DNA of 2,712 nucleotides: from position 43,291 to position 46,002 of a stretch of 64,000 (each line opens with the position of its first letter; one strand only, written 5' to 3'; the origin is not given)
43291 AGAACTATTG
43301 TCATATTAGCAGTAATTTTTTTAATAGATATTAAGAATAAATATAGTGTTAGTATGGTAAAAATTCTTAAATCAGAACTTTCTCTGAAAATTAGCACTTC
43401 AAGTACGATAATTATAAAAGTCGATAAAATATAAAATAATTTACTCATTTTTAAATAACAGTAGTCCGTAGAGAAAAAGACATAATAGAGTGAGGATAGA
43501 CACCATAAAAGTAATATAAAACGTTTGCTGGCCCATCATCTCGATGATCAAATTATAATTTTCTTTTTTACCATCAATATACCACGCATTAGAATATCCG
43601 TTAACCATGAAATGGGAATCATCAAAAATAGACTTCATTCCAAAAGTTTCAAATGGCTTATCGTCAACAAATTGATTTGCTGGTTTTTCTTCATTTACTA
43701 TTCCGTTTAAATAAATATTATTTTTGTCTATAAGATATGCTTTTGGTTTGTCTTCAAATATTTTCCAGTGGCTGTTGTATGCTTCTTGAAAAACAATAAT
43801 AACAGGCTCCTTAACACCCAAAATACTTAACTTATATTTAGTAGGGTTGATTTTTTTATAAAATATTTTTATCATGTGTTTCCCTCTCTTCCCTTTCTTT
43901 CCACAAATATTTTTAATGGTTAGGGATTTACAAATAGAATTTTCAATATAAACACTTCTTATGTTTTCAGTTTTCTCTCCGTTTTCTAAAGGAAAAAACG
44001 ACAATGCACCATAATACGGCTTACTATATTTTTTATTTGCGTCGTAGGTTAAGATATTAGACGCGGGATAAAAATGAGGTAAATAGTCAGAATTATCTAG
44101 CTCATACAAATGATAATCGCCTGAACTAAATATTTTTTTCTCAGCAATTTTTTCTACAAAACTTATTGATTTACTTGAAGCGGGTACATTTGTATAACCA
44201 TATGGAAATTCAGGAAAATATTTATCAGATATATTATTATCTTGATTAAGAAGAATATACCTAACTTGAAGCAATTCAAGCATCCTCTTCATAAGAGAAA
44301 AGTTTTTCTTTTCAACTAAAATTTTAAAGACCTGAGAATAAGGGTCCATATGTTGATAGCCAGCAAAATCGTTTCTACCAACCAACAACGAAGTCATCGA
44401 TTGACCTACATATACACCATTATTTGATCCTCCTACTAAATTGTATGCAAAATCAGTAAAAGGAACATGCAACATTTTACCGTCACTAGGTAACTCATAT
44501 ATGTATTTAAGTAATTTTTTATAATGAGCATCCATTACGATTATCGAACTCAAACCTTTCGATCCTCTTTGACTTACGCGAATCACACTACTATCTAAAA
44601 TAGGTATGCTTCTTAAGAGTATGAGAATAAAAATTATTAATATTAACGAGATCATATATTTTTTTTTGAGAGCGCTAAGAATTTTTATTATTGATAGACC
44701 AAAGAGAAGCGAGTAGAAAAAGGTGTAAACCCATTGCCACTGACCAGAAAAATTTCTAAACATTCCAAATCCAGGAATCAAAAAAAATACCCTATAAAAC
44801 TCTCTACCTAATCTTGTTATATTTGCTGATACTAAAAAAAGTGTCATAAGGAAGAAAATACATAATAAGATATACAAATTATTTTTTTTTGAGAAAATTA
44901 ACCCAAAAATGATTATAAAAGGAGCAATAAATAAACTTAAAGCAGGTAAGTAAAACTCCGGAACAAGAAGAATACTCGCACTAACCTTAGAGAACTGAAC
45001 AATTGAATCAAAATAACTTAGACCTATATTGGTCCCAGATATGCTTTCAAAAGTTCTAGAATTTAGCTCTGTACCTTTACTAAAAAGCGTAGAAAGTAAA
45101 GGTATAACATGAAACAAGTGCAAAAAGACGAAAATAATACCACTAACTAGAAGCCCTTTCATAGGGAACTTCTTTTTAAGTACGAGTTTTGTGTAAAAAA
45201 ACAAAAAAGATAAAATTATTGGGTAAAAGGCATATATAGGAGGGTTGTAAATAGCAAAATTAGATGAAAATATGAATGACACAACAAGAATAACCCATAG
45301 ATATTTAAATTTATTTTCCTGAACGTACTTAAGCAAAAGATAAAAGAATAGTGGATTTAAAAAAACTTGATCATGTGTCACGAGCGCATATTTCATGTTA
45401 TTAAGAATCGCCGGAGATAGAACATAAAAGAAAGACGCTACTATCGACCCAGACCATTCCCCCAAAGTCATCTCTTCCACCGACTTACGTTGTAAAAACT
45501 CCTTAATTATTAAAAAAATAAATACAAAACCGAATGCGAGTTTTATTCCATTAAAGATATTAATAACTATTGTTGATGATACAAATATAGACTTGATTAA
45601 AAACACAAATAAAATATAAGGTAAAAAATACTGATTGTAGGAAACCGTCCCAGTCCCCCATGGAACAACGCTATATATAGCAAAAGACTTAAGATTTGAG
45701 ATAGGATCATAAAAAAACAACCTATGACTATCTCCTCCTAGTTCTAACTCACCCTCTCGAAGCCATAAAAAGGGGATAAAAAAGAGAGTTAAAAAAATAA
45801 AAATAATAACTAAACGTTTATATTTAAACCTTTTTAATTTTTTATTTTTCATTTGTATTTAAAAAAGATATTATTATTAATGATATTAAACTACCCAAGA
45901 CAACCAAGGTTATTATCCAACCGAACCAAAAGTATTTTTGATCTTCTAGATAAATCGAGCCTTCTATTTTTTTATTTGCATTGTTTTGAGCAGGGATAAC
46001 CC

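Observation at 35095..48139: Tandem array of four paralogous giant polytopic membrane proteins with a conserved GGD-x3-(L/Y)-(F/Y)-FY-(D/N) N-terminal motif, plus two paralogous ~105-aa small membrane proteins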

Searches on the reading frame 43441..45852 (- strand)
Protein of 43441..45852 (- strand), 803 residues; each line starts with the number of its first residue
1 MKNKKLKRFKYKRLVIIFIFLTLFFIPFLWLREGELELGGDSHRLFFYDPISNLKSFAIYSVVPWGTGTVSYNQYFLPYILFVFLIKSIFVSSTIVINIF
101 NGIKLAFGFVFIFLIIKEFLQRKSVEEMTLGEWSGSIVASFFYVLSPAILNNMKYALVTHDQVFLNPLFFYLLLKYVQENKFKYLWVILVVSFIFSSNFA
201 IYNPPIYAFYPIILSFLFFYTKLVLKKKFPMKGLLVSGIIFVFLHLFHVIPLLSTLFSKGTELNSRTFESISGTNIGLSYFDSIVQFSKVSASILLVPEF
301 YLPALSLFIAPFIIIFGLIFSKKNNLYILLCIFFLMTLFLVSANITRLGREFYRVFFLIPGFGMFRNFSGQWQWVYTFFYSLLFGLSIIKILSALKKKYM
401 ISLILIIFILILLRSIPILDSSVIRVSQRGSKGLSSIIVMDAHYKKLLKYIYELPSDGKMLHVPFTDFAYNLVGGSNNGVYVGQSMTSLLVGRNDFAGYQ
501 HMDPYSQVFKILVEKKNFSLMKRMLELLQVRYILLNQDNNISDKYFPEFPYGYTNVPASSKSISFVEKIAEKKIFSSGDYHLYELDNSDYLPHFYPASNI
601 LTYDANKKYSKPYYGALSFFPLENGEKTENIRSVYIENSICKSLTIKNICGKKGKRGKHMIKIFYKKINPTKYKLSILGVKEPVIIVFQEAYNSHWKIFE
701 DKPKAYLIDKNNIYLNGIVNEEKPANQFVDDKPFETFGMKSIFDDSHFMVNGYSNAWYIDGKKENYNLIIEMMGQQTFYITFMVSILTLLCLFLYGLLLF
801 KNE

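Call 4: search_protein_families(library=pfam, proteins=[window:43441-45852:-], max_evalue=0.1)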
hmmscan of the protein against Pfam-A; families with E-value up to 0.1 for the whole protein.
window:43441-45852:- (803 aa): 0 families

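Call 5: search_protein_families(library=ncbifam, proteins=[window:43441-45852:-], max_evalue=0.1)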
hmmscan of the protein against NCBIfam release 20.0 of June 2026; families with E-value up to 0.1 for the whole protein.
window:43441-45852:- (803 aa): 0 families

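Call 7: find_homologous_proteins(query=window:43441-45852:-, max_evalue=0.001)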
Query window:43441-45852:- (803 aa): 113 proteins with E <= 0.001 among 8000 candidates.
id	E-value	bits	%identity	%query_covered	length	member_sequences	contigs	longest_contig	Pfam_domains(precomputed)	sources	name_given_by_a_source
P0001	0.0e+0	1769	100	100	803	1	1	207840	-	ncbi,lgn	-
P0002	1.6e-263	895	50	96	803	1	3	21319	-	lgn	-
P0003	7.2e-262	889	51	100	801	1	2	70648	-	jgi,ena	-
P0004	7.1e-258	876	51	99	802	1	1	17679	-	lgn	-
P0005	7.6e-254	863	48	98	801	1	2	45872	-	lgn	-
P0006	2.7e-253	861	49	99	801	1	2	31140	-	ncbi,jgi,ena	-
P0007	6.7e-252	856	49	99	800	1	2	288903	-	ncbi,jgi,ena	-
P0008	2.0e-251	855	49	97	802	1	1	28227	-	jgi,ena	-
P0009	2.7e-250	851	48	99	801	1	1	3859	-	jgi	-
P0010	5.1e-250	850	50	99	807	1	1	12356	-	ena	-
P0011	2.3e-246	838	48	98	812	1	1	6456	-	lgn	-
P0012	3.6e-246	837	49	98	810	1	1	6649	-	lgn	-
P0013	1.5e-245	835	49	99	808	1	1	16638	-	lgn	-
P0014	2.8e-244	831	48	97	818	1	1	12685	-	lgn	-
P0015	3.2e-244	831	48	97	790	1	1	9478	-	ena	-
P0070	1.3e-139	485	36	95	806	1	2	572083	-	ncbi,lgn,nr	ncbi:MAG: YfhO family protein [Patescibacteria group bacterium]|nr:YfhO family protein [Patescibacte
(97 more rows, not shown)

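Call 10: search_solved_structures(query=A1, max_evalue=10, show_alignments=2)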
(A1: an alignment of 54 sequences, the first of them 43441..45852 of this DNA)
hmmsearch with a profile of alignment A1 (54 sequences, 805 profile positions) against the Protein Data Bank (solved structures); distinct sequences matched with E-value up to 10: 0.

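Call 21: find_encoding_contigs(protein=P0001, flank=10000, max_places=3)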
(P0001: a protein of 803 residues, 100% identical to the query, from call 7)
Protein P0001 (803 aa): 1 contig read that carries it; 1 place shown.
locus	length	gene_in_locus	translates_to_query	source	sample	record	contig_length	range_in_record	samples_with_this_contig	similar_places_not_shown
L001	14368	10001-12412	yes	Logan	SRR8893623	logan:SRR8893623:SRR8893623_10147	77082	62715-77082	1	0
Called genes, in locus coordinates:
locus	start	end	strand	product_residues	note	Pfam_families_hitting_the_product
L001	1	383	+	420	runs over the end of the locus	PF00534:Glycos_transf_1, PF13692:Glyco_trans_1_4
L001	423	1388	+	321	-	PF04321:RmlD_sub_bind (weak), PF01370:Epimerase, PF02719:Polysacc_synt_2 (faint), PF16363:GDP_Man_Dehyd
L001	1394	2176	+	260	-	PF01370:Epimerase (weak), PF04321:RmlD_sub_bind (faint)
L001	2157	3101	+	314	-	PF01073:3Beta_HSD, PF01370:Epimerase, PF02719:Polysacc_synt_2, PF03435:Sacchrp_dh_NADP (weak), PF04321:RmlD_sub_bind, PF05368:NmrA (weak), PF16363:GDP_Man_Dehyd, PF13460:NAD_binding_10 (weak), +1 more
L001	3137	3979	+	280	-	PF05175:MTS (weak), PF13489:Methyltransf_23, PF13649:Methyltransf_25, PF13847:Methyltransf_31, PF08241:Methyltransf_11, PF08242:Methyltransf_12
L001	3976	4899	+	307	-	PF04321:RmlD_sub_bind, PF01073:3Beta_HSD (faint), PF01370:Epimerase, PF02719:Polysacc_synt_2 (faint), PF16363:GDP_Man_Dehyd, PF07993:NAD_binding_4 (weak)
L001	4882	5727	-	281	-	PF00535:Glycos_transf_2, PF10111:Glyco_tranf_2_2 (faint)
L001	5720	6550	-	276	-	PF01209:Ubie_methyltran (weak), PF03848:TehB (weak), PF05175:MTS, PF13489:Methyltransf_23, PF13847:Methyltransf_31, PF08241:Methyltransf_11, PF08242:Methyltransf_12, PF13649:Methyltransf_25, +1 more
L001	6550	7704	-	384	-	PF13439:Glyco_transf_4, PF13579:Glyco_trans_4_4 (weak), PF00534:Glycos_transf_1, PF13692:Glyco_trans_1_4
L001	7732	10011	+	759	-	-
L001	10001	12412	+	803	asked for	-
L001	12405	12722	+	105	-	-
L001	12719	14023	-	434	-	PF13231:PMT_2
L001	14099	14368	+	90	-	?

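Call 24: find_related_loci(query=A1, collection=genome_contigs, flank=10000)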
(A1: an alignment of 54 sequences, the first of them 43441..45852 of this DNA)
Query A1 (803 aa) in genome_contigs; peptide patterns used: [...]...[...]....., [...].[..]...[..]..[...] (x = any residue, [..] = any of these).
461 stretches matched a pattern; 211 encode a relative of the query (tblastn E <= 1e-3); the best 80 are kept; 72 distinct loci.
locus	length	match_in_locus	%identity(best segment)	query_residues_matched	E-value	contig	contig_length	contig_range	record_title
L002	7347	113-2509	48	13-803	0e+0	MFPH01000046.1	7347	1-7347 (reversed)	MAG: Candidatus Levybacteria bacterium RIFCSPLOWO2_12_FULL_37_14 rifcsplowo2_12_scaffold_42000, whole genome shotgun seq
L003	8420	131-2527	47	13-803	0e+0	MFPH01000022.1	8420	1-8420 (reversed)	MAG: Candidatus Levybacteria bacterium RIFCSPLOWO2_12_FULL_37_14 rifcsplowo2_12_scaffold_21436, whole genome shotgun seq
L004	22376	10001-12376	40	13-803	0e+0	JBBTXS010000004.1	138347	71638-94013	MAG: Patescibacteria group bacterium isolate H51-bin091_1 H51_bin091_1_000000000004, whole genome shotgun sequence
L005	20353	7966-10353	39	4-796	1e-175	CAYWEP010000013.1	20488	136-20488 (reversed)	MAG TPA_asm: uncultured Gammaproteobacteria bacterium isolate SRP269290_co3_1003 genome assembly, contig: NODE_2644_leng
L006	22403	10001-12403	38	4-803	3e-160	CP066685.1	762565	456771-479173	MAG: Candidatus Levyibacteriota bacterium isolate NC_groundwater_389_Ag_B-0.1um_36_40 chromosome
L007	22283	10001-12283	39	26-800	4e-160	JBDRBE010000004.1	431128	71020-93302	MAG: Candidatus Levyibacteriota bacterium isolate MEGAHIT-group-1.104 k141_1245768, whole genome shotgun sequence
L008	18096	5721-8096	38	4-794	5e-165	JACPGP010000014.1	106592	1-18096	MAG: Candidatus Levyibacteriota bacterium isolate NC_groundwater_391_Ag_B-0.1um_40_33 GD18-4_B1_scaffold_397349, whole g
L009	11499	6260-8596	37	26-800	7e-159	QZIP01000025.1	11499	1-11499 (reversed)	MAG: Candidatus Parcubacteria bacterium isolate SURF_62 Ga0104751_1007678, whole genome shotgun sequence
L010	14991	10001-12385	36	4-792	1e-158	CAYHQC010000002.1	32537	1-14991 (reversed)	MAG TPA_asm: uncultured Gammaproteobacteria bacterium isolate ERP119705_co15_352 genome assembly, contig: NODE_1076_leng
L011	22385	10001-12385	36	4-792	4e-158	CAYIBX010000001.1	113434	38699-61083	MAG TPA_asm: uncultured Gammaproteobacteria bacterium isolate ERP119705_co18_370 genome assembly, contig: NODE_77_length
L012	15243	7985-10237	37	27-802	9e-160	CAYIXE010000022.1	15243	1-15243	MAG TPA_asm: uncultured Gammaproteobacteria bacterium isolate ERP119705_co7_214 genome assembly, contig: NODE_3255_lengt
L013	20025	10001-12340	39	27-799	3e-164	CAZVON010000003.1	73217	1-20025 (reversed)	MAG TPA_asm: uncultured Gammaproteobacteria bacterium isolate SRP269290_co3_805 genome assembly, contig: NODE_265_length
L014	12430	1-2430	36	23-800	3e-151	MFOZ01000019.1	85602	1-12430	MAG: Candidatus Levybacteria bacterium RIFCSPLOWO2_01_FULL_42_15 rifcsplowo2_01_scaffold_302, whole genome shotgun seque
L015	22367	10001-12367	41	19-800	0e+0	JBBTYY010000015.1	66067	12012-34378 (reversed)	MAG: Patescibacteria group bacterium isolate H52-bin050_1 H52_bin050_1_000000000015, whole genome shotgun sequence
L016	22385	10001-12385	38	15-796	2e-146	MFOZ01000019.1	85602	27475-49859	MAG: Candidatus Levybacteria bacterium RIFCSPLOWO2_01_FULL_42_15 rifcsplowo2_01_scaffold_302, whole genome shotgun seque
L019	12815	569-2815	35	16-788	1e-133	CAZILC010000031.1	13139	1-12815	MAG TPA_asm: uncultured Gammaproteobacteria bacterium isolate SRP200132_co1_59 genome assembly, contig: NODE_8295_length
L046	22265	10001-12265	26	19-792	3e-51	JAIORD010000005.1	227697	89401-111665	MAG: Methanococcoides sp. isolate SMBSF09 20072_Bin_1_contigs_1_c_000000000004, whole genome shotgun sequence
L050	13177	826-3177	24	19-792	1e-26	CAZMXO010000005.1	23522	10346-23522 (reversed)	MAG TPA_asm: uncultured bacterium isolate binchicken_co181_177 genome assembly, contig: NODE_3211_length_23522_cov_14.91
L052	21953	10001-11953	22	34-760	2e-24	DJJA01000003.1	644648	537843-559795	MAG TPA_asm: Candidatus Gottesmanbacteria bacterium UBA6580 UBA6580_contig_80, whole genome shotgun sequence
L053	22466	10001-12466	24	16-792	8e-24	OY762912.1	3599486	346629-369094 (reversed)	MAG: Methanothrix sp. isolate 80880379-7421-4bc7-b5fd-f9f5169ec620 genome assembly, chromosome: 1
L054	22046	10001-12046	22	135-795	3e-22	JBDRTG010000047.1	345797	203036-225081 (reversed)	MAG: bacterium isolate MEGAHIT-group-3.50 k141_77758, whole genome shotgun sequence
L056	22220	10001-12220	23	78-792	9e-22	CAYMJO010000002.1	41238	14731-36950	MAG TPA_asm: uncultured Candidatus Saccharibacteria bacterium isolate SRP011637_co1_133 genome assembly, contig: NODE_18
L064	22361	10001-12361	22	4-803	2e-17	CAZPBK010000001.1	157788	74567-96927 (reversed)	MAG TPA_asm: uncultured Gammaproteobacteria bacterium isolate binchicken_co13_472 genome assembly, contig: NODE_20_lengt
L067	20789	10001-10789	27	517-792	1e-16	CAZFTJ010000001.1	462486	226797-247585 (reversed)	MAG TPA_asm: uncultured Spirochaetota bacterium isolate binchicken_co178_263 genome assembly, contig: NODE_18_length_462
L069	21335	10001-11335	23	322-792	1e-15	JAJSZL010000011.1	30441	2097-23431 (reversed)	MAG: Candidatus Desulfofervidaceae bacterium isolate PB11946FWG155 FWG155_Desulfofervidaceae_contig011_0030441bp, whole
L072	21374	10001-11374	24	297-795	3e-15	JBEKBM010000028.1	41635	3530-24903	MAG: Candidatus Bathyarchaeia archaeon isolate SPRUCE 136 SPRUCE_136_28, whole genome shotgun sequence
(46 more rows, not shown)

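Call 28: predict_structure(alignment_id=A1)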
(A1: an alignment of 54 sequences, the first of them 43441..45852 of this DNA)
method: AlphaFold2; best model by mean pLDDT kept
length: 803 residues; sequences in the alignment: 54
mean_pLDDT: 88.6   pTM: 0.91
mean pLDDT of the five models: 88.6, 88.4, 88.1, 86.8, 86.5
residues with pLDDT >= 90: 486; 70-90: 265; 50-70: 45; < 50: 7
segments of 3 or more residues with pLDDT < 50: 653-655
pLDDT, mean of each block of 10 residues (from residue 1): 54 93 96 89 86 92 90 94 96 95 97 98 87 96 92 83 96 98 97 94 84 97 97 97 96 81 76 75 79 77 75 91 92 92 76 84 76 92 97 93 90 85 88 93 97 88 92 93 93 93 94 94 94 95 89 83 90 94 90 91 87 89 68 89 72 55 92 94 92 93 65 87 81 92 91 92 92 93 97 93 82
secondary structure, 60 per line:
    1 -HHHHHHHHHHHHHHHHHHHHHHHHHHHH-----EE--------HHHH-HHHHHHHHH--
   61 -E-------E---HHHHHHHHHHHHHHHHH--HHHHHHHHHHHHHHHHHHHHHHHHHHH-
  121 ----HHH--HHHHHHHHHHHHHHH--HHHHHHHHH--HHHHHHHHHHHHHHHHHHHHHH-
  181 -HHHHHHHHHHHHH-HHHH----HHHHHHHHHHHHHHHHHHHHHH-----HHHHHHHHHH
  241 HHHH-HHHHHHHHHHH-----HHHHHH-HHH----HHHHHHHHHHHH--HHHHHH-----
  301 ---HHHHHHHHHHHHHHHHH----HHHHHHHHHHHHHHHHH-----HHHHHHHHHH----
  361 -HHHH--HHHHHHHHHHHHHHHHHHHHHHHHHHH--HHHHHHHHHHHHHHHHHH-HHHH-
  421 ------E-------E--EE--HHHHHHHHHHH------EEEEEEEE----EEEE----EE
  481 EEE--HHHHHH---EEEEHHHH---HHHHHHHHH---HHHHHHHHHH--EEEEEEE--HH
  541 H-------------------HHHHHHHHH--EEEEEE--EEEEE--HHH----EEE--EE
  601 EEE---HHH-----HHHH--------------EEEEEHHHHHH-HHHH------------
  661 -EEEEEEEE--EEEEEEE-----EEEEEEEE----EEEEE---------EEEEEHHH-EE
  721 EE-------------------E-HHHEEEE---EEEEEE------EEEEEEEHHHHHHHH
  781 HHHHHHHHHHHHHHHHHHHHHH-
elements in order (helices of 4 or more, strands of 3 or more residues): H2-29 H45-48 H50-58 H74-90 H93-119 H130-144 H147-155 H158-179 H182-194 H196-199 H204-225 H231-244 H246-256 H262-267 H276-287 H290-295 H304-320 H325-341 H347-356 H362-365 H368-394 H397-414 H416-419 H442-452 E459-466 E471-474 E479-483 H486-491 E495-498 H499-502 H506-514 H518-527 E530-536 H561-569 E572-577 E580-584 E594-596 E599-603 H615-618 E633-637 H638-643 H645-648 E662-669 E672-678 E684-691 E696-700 E710-714 E719-722 E747-750 E754-759 E766-772 H773-802

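Call 30: search_protein_representatives(alignment_id=A1)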
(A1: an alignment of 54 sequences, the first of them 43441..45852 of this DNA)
Query: 54 sequences, 805 profile positions. Proteins with E-value up to 0.001 (for the whole library): 5797; up to 1e-10: 3645; up to 1e-30: 1002. The best 150 are listed.
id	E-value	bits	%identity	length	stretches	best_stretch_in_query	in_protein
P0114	0.0e+00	1066.5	-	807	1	6-803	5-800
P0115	0.0e+00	1055.6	-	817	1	5-804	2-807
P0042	0.0e+00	1029.0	-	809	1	10-803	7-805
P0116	0.0e+00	1024.2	-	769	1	4-803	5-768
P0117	4.4e-290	980.8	-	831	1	5-799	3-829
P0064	1.9e-286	968.8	-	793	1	3-801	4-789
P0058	5.2e-283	957.4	-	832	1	5-803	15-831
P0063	1.6e-282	955.8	-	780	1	6-801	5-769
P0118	1.5e-276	936.0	-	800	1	5-800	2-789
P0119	5.5e-273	924.3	-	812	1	9-800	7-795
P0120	1.2e-271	919.8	-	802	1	4-802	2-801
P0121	7.8e-271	917.2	-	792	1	13-797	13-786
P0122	1.0e-270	916.8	-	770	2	3-700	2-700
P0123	1.5e-270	916.2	-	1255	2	5-620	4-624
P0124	2.7e-269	912.1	-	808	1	1-800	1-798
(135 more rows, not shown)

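Call 35: search_protein_families(library=pfam, proteins=[L046:9962-12349:+, L053:9932-12505:+, L050:796-3234:+, L069:9008-11392:+, L056:9785-12268:+, L067:8465-10873:+, L054:9620-12133:+, L064:9998-12376:+, L072:9098-11440:+, L052:12124-16134:+], max_evalue=0.01)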
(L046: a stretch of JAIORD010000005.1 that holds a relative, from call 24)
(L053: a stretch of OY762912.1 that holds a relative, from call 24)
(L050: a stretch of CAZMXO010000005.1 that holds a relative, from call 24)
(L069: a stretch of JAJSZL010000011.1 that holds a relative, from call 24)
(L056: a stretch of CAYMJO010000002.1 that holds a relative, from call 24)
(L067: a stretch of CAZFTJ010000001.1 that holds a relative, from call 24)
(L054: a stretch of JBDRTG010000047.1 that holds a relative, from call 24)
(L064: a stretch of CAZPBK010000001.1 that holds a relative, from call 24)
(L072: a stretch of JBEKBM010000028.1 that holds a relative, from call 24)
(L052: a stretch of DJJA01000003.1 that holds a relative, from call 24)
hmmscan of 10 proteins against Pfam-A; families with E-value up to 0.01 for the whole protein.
L046:9962-12349:+ (795 aa): 0 families

L053:9932-12505:+ (857 aa): 0 families

L050:796-3234:+ (812 aa): 1 family
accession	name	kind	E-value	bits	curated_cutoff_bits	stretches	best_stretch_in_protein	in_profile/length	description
PF11847.13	GT-C_AftD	-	1.6e-15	56.5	26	1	376-579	348-543/661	Alpha-(1->3)-arabinofuranosyltransferase, N-terminal GT-C domain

L069:9008-11392:+ (794 aa): 1 family
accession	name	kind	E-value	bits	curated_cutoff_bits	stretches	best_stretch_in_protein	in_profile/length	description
PF11847.13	GT-C_AftD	-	1e-08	34.1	26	1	43-481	22-436/661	Alpha-(1->3)-arabinofuranosyltransferase, N-terminal GT-C domain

L056:9785-12268:+ (827 aa): 2 families
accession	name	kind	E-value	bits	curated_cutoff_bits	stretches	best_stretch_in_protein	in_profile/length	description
PF11847.13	GT-C_AftD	-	1.5e-06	26.9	26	1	41-474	24-426/661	Alpha-(1->3)-arabinofuranosyltransferase, N-terminal GT-C domain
PF10131.15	PTPS_related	-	0.0013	17.7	26.4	1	97-249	31-170/621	6-pyruvoyl-tetrahydropterin synthase related domain; membrane protein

L067:8465-10873:+ (802 aa): 0 families

L054:9620-12133:+ (837 aa): 0 families

L064:9998-12376:+ (792 aa): 1 family
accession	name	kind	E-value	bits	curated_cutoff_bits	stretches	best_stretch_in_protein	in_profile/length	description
PF11847.13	GT-C_AftD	-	1.2e-10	40.5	26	1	415-585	385-542/661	Alpha-(1->3)-arabinofuranosyltransferase, N-terminal GT-C domain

L072:9098-11440:+ (780 aa): 1 family
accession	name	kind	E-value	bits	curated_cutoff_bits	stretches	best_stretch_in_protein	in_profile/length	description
PF11847.13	GT-C_AftD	-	4e-07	28.8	26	1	63-499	24-445/661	Alpha-(1->3)-arabinofuranosyltransferase, N-terminal GT-C domain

L052:12124-16134:+ (1336 aa): 3 families
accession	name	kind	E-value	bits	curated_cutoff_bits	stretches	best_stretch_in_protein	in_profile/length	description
PF13472.12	Lipase_GDSL_2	-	1.2e-19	72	32.9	1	1168-1325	1-177/178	GDSL-like Lipase/Acylhydrolase family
PF00657.28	Lipase_GDSL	-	1.1e-13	52.3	23.6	1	1168-1331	3-208/208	GDSL-like Lipase/Acylhydrolase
PF25182.1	NonGDSL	-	0.0022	17.8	80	1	1215-1324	84-192/220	Non-GDSL lipase-like family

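Call 48: search_solved_structures(query=L069:9008-11392:+, max_evalue=10, show_alignments=1)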
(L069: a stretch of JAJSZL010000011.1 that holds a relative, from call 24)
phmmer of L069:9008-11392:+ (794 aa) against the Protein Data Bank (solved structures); distinct sequences matched with E-value up to 10: 2.
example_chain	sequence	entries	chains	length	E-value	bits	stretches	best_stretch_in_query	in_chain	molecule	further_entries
6w98_A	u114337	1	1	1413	0.05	15.1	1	27-113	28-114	F5/8 type C domain-containing protein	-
6wbx_A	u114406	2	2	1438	0.051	15.1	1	27-113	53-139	DUF3367 domain-containing protein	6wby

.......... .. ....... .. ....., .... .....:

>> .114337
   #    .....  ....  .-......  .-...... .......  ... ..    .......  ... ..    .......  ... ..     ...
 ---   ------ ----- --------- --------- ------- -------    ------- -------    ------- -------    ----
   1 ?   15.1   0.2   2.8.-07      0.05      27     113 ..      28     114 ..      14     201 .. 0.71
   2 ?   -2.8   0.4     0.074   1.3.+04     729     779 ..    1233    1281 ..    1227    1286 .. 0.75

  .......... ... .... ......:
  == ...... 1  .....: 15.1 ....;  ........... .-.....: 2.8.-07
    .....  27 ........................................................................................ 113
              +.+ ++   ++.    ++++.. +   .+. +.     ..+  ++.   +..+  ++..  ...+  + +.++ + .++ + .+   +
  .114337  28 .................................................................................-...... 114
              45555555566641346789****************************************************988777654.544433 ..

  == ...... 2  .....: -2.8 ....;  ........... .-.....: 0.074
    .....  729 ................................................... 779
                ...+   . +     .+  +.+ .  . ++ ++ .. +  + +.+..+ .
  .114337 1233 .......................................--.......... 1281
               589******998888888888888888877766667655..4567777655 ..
